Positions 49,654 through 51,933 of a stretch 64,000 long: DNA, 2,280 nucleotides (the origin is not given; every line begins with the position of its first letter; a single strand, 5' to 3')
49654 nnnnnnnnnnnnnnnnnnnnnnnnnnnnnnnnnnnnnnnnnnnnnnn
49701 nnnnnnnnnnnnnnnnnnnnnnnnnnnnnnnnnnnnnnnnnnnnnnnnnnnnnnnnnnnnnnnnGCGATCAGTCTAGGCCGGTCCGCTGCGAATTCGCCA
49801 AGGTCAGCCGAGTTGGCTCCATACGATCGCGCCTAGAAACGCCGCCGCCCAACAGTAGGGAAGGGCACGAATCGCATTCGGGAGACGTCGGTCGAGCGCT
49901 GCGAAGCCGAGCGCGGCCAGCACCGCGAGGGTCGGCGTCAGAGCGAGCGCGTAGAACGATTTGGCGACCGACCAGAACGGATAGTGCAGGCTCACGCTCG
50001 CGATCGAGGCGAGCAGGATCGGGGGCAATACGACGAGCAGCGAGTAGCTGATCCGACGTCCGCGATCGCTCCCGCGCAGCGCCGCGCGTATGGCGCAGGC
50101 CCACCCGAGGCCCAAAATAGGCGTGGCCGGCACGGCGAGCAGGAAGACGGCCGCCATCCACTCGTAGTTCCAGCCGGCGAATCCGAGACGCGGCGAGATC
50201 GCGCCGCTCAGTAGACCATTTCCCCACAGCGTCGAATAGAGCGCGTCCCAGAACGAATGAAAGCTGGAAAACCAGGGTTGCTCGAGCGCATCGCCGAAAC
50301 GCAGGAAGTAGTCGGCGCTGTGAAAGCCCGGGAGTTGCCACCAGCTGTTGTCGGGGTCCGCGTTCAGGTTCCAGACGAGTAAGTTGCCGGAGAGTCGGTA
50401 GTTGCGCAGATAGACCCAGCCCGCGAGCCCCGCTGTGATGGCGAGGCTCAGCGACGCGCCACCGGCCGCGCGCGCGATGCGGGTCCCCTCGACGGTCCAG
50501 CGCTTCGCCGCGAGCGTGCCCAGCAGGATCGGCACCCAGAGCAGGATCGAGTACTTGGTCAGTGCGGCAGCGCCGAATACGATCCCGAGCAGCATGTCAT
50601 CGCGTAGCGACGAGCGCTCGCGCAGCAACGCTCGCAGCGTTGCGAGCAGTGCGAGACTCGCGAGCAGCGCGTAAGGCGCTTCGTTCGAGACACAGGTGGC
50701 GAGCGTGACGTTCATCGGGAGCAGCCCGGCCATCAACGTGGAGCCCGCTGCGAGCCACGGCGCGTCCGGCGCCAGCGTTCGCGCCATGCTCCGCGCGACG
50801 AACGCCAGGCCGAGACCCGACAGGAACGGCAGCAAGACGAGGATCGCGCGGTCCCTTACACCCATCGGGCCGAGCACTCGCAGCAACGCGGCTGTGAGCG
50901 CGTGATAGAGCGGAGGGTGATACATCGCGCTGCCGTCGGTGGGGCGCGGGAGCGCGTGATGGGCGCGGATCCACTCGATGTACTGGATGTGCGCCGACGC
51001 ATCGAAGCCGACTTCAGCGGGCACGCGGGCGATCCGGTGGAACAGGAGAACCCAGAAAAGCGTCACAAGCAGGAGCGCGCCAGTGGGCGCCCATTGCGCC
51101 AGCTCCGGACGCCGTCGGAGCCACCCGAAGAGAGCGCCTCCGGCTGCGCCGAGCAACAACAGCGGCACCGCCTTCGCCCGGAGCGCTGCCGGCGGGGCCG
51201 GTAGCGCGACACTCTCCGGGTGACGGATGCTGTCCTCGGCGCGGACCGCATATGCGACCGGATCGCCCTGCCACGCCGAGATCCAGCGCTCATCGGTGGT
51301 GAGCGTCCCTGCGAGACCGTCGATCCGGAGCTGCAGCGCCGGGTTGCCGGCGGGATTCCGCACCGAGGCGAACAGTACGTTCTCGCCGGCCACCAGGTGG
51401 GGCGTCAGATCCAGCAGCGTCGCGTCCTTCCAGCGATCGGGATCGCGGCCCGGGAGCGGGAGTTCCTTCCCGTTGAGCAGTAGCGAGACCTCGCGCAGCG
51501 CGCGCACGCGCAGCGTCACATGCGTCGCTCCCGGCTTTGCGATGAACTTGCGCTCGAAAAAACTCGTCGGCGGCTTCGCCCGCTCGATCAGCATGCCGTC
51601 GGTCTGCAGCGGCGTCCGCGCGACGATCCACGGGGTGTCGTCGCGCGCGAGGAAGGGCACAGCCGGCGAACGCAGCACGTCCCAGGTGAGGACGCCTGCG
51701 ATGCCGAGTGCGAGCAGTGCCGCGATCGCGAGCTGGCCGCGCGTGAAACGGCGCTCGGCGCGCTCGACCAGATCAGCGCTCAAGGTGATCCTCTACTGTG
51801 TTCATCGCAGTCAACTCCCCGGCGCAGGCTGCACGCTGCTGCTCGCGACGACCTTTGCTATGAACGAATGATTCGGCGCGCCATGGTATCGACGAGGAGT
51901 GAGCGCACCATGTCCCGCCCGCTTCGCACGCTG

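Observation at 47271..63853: Island of six GT-C-fold glycosyltransferases (four TPR-fused, TMTC-like) next to a polyprenyl-phosphate GT2: candidate undescribed periplasmic O-glycosylation system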

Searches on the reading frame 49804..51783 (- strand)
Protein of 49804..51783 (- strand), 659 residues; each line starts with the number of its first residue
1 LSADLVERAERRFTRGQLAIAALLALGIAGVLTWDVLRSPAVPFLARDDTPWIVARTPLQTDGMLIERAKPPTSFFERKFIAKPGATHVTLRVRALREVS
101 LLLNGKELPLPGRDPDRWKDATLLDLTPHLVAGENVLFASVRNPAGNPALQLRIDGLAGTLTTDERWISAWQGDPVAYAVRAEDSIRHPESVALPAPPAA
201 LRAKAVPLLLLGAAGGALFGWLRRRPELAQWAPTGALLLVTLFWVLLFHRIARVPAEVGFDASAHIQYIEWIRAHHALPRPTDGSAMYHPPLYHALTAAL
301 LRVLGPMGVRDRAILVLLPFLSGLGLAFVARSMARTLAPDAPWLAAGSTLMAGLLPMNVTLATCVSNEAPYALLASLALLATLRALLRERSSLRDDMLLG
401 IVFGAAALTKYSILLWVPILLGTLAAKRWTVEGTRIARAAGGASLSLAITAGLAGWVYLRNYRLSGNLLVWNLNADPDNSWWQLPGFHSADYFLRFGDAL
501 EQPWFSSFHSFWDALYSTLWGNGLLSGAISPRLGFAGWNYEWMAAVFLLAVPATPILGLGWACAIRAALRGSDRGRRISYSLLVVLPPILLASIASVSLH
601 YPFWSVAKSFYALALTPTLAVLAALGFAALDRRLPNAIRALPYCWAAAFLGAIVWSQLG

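Call 6: search_protein_families(library=pfam, proteins=[window:49804-51783:-], max_evalue=0.01)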
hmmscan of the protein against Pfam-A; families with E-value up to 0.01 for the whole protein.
window:49804-51783:- (659 aa): 1 family
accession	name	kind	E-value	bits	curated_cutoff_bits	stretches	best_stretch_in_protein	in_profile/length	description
PF13231.12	PMT_2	-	8.8e-07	29.7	26.1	1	289-437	2-143/160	Dolichyl-phosphate-mannose-protein mannosyltransferase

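Call 8: search_protein_families(library=ncbifam, proteins=[window:49804-51783:-], max_evalue=0.001)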
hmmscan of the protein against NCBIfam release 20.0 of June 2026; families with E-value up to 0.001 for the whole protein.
window:49804-51783:- (659 aa): 0 families

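Call 58: find_homologous_proteins(query=window:49804-51783:-, max_evalue=0.00001)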
Query window:49804-51783:- (659 aa): 62 proteins with E <= 0.00001 among 8000 candidates.
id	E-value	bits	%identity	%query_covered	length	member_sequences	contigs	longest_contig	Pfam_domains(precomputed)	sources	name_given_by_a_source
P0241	0.0e+0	1448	100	100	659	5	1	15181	PF13231.13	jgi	jgi:hypothetical protein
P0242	0.0e+0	1193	82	100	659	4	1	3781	-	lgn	-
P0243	0.0e+0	1177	85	100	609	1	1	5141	-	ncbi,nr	ncbi:MAG: hypothetical protein NTZ61_03305 [Proteobacteria bacterium]|nr:hypothetical protein [Pseud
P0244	0.0e+0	1168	81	100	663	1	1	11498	-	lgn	-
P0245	1.6e-259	881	64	98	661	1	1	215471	-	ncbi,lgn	-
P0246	9.2e-255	865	63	98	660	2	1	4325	-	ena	-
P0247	9.1e-250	849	62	96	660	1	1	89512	-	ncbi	-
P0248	4.2e-247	840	62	99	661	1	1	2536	-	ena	-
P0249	2.3e-244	831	62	98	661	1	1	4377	-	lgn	-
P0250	3.6e-244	831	62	96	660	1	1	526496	-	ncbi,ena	-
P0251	5.3e-241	820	61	98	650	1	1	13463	-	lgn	-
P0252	1.0e-240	819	62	95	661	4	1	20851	-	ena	-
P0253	2.9e-240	818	61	99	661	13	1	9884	-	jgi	-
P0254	2.0e-239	815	61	95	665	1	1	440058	-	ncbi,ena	-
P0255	1.5e-238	812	63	100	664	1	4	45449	-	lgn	-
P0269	2.8e-193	662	52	100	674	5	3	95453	PF13231.13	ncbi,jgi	-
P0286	1.4e-106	376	39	93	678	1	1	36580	PF13231.13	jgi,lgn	-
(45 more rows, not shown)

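Call 59: find_encoding_contigs(protein=P0286, flank=10000, max_places=1)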
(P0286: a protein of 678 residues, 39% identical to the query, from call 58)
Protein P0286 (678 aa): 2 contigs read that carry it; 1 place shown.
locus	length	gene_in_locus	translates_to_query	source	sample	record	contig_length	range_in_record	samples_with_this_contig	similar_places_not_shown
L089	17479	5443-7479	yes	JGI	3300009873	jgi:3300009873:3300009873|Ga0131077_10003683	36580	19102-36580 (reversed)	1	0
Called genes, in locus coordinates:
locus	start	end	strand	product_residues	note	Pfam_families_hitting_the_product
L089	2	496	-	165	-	?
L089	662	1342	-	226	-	PF00440:TetR_N, PF17932:TetR_C_24 (weak)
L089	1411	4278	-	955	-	PF02463:SMC_N (faint), PF03193:RsgA_GTPase (faint), PF13191:AAA_16 (faint), PF13555:AAA_29 (faint), PF20703:nSTAND1 (faint), PF17760:UvrA_inter, PF17755:UvrA_DNA-bind, PF00005:ABC_tran (weak), +2 more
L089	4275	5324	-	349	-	PF13623:SurA_N_2 (weak), PF13624:SurA_N_3, PF09312:SurA_N, PF13145:Rotamase_2 (faint), PF13616:Rotamase_3, PF00639:Rotamase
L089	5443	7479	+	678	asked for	PF13231:PMT_2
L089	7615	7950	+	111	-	-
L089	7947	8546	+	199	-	-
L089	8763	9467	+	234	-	PF21321:HTH_66, PF04255:DUF433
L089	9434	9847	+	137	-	PF18478:PIN_10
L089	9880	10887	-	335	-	PF12760:Zn_ribbon_IS1595, PF12762:DDE_Tnp_IS1595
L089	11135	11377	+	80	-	-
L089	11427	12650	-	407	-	PF00067:p450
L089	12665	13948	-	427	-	PF00067:p450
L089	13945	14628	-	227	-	PF00440:TetR_N, PF17932:TetR_C_24 (weak), PF17938:TetR_C_29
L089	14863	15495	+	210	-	PF00440:TetR_N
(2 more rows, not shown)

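Call 60: find_encoding_contigs(protein=P0269, flank=10000, max_places=1)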
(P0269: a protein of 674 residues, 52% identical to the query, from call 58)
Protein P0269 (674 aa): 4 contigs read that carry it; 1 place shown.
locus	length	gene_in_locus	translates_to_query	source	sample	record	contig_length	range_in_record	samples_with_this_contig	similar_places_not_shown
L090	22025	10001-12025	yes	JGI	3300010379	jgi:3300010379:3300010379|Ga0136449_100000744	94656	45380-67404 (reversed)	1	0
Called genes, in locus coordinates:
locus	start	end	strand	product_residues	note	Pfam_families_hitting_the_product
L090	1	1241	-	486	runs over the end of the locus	PF01425:Amidase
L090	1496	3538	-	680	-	PF02554:CstA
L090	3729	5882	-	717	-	PF07721:TPR_4 (faint), PF25063:ARM_TT21_C (weak), PF12895:ANAPC3 (faint), PF00515:TPR_1 (faint), PF14559:TPR_19 (weak), PF13414:TPR_11, PF13432:TPR_16 (weak), PF07719:TPR_2 (weak), +8 more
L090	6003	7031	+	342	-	-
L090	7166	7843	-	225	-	PF07589:PEP_exosort_dom (weak)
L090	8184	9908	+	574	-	PF07719:TPR_2 (faint)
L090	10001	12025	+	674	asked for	PF13231:PMT_2 (weak)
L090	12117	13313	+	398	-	PF00535:Glycos_transf_2, PF26629:GT2_TM_C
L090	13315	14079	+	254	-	PF13489:Methyltransf_23, PF08241:Methyltransf_11, PF08242:Methyltransf_12, PF13649:Methyltransf_25, PF13847:Methyltransf_31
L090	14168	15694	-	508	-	PF00890:FAD_binding_2 (faint), PF01266:DAO (weak), PF01593:Amino_oxidase, PF07992:Pyr_redox_2 (faint), PF12831:FAD_oxidored (faint), PF13450:NAD_binding_8, PF13738:Pyr_redox_3 (weak)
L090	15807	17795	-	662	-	-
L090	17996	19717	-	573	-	PF13231:PMT_2 (weak), PF13431:TPR_17 (faint), PF14559:TPR_19 (faint), PF07719:TPR_2 (faint), PF13428:TPR_14 (faint), PF13371:TPR_9 (weak), PF13432:TPR_16 (weak), PF13424:TPR_12, +2 more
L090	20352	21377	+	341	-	-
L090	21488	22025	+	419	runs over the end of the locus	PF00083:Sugar_tr, PF07690:MFS_1, PF12832:MFS_1_like (faint), PF13347:MFS_2 (weak), PF07690:MFS_1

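Call 69: predict_structure(alignment_id=A4)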
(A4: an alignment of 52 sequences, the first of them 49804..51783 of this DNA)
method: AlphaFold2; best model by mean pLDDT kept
length: 659 residues; sequences in the alignment: 52
mean_pLDDT: 93.9   pTM: 0.92
mean pLDDT of the five models: 93.9, 93.2, 93.0, 92.0, 91.7
residues with pLDDT >= 90: 554; 70-90: 103; 50-70: 2; < 50: 0
segments of 3 or more residues with pLDDT < 50: none
pLDDT, mean of each block of 10 residues (from residue 1): 79 93 96 95 90 90 88 95 87 95 95 88 93 96 91 93 96 92 87 95 97 96 90 96 96 86 95 96 91 98 95 94 98 96 97 97 95 98 97 97 98 95 96 94 97 97 94 89 91 93 93 97 88 87 97 98 96 93 97 95 92 97 98 92 97 94
secondary structure, 60 per line:
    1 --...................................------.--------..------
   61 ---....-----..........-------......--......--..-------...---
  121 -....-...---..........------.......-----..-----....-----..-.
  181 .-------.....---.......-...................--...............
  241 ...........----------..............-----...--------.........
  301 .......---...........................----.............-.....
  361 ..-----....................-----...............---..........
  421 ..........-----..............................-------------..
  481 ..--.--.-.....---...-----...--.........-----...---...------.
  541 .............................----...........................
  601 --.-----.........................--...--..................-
elements in order: H3-37 E64-67 E73-82 E90-95 E98-103 E122-125 E133-142 E149-155 E168-171 H189-193 H197-203 H205-223 H226-251 H262-275 H292-307 H311-337 H342-354 H356-362 H368-387 H393-407 H411-430 H436-465 E479-482 H490-494 H511-519 H540-569 H574-600 H609-633 H641-658

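Call 71: search_protein_families(library=pfam, proteins=[L090:6003-7031:+, L090:7166-7843:-, L090:14168-15694:-], max_evalue=0.01)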
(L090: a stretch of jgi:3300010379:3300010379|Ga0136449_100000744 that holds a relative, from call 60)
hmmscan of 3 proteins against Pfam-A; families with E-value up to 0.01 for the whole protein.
L090:6003-7031:+ (342 aa): 0 families

L090:7166-7843:- (225 aa): 2 families
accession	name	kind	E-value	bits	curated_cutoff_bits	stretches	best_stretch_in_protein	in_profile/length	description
PF07589.16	PEP-CTERM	-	2.3e-06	27.9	20.7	1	200-222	2-24/24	PEP-CTERM motif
PF13944.12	Calycin_like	-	0.0086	16.8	30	0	77-137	37-101/124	Calycin-like beta-barrel domain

L090:14168-15694:- (508 aa): 11 families
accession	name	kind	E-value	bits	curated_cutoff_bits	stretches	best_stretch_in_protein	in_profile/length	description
PF13450.12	NAD_binding_8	-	1.1e-15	58.1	21.9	1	24-89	1-68/68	NAD(P)-binding Rossmann-like domain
PF01593.30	Amino_oxidase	-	1.2e-13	51.6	19.8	1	30-394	2-363/443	Flavin containing amine oxidoreductase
PF12831.13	FAD_oxidored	-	3.7e-08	33.5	27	1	23-58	3-38/416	FAD dependent oxidoreductase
PF01266.30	DAO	-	1.4e-06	28.5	27.9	1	22-55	2-35/353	FAD dependent oxidoreductase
PF00890.30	FAD_binding_2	-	2e-06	27.7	20.4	1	23-56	3-36/414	FAD binding domain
PF07992.20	Pyr_redox_2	-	9.3e-06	25.7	26.1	1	21-60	2-43/291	Pyridine nucleotide-disulphide oxidoreductase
PF13738.12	Pyr_redox_3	-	1.4e-05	24.9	30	1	23-57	1-36/305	Pyridine nucleotide-disulphide oxidoreductase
PF00070.33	Pyr_redox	-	2.6e-05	25.1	22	0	21-50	1-30/82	Pyridine nucleotide-disulphide oxidoreductase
PF01946.23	Thi4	-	4.4e-05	23.3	26.2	1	22-56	20-55/235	Thi4 family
PF03486.20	HI0933_like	-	0.00014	21.9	50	1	22-55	3-36/244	HI0933-like protein Rossmann domain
PF01494.25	FAD_binding_3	-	0.00052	19.8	22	1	23-52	5-34/349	FAD binding domain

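Call 73: fold_search(model_id=the predicted structure, library=pdb)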
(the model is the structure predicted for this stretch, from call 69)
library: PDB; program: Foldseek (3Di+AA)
matches with E <= 10: 811; with E <= 0.001: 22
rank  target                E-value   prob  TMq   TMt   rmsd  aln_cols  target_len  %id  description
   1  5ezm                  3.7e-06  1.00  0.31  0.37  21.0       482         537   18  Crystal Structure of ArnT from Cupriavidus metallidurans in the apo state (released 2016-02-17)
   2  3waj                  6.0e-06  1.00  0.38  0.32  16.2       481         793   13  Crystal structure of the Archaeoglobus fulgidus oligosaccharyltransferase (O29867_ARCFU) complex with Zn and sulfate (released 2013-10-30)
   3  7e9s_A                6.6e-06  1.00  0.37  0.29  16.6       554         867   13  Archaeal oligosaccharyltransferase AglB from Archaeoglobus fulgidus in complex with an inhibitory peptide and a dolich (released 2021-09-08)
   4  8pn9_A                7.8e-06  1.00  0.38  0.38  13.3       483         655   13  Structure of human oligosaccharyltransferase OST-A complex bound to NGI-1 (released 2024-05-08)
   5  6s7t_A                1.2e-05  1.00  0.37  0.34  11.3       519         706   11  Cryo-EM structure of human oligosaccharyltransferase complex OST-B (released 2019-12-18)
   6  6s7o_A                1.3e-05  1.00  0.35  0.35  13.9       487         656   12  Cryo-EM structure of human oligosaccharyltransferase complex OST-A (released 2019-12-18)
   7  8b6l_I                1.5e-05  1.00  0.35  0.34  15.1       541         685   11  Subtomogram average of the human Sec61-TRAP-OSTA-translocon (released 2022-12-07)
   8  5f15                  1.5e-05  1.00  0.30  0.35  21.3       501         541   16  Crystal Structure of ArnT from Cupriavidus metallidurans bound to Undecaprenyl phosphate (released 2016-02-17)
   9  8agb_A                1.8e-05  1.00  0.35  0.36  14.4       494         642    9  Structure of yeast oligosaccharylransferase complex with lipid-linked oligosaccharide bound (released 2022-12-07)
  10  7oci_F                2.0e-05  1.00  0.36  0.37  14.8       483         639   10  Cryo-EM structure of yeast Ost6p containing oligosaccharyltransferase complex (released 2022-02-16)
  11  8age_A                2.6e-05  1.00  0.37  0.38  13.6       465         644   10  Structure of yeast oligosaccharylransferase complex with acceptor peptide bound (released 2022-12-07)
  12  9n9j_I                4.1e-05  1.00  0.37  0.35  11.4       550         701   12  Structure of a GRP94 folding intermediate engaged with a CCDC134- and FKBP11-bound secretory translocon (released 2025-11-19)
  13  6ezn_F                6.6e-05  1.00  0.34  0.34  14.5       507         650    9  Cryo-EM structure of the yeast oligosaccharyltransferase (OST) complex (released 2018-01-17)
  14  6i60_A                8.3e-05  1.00  0.16  0.12   4.7       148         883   16  Structure of alpha-L-rhamnosidase from Dictyoglumus thermophilum (released 2019-02-06)
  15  3w5m                  1.0e-04  1.00  0.15  0.10  13.7       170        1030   17  Crystal Structure of Streptomyces avermitilis alpha-L-rhamnosidase (released 2013-03-20)
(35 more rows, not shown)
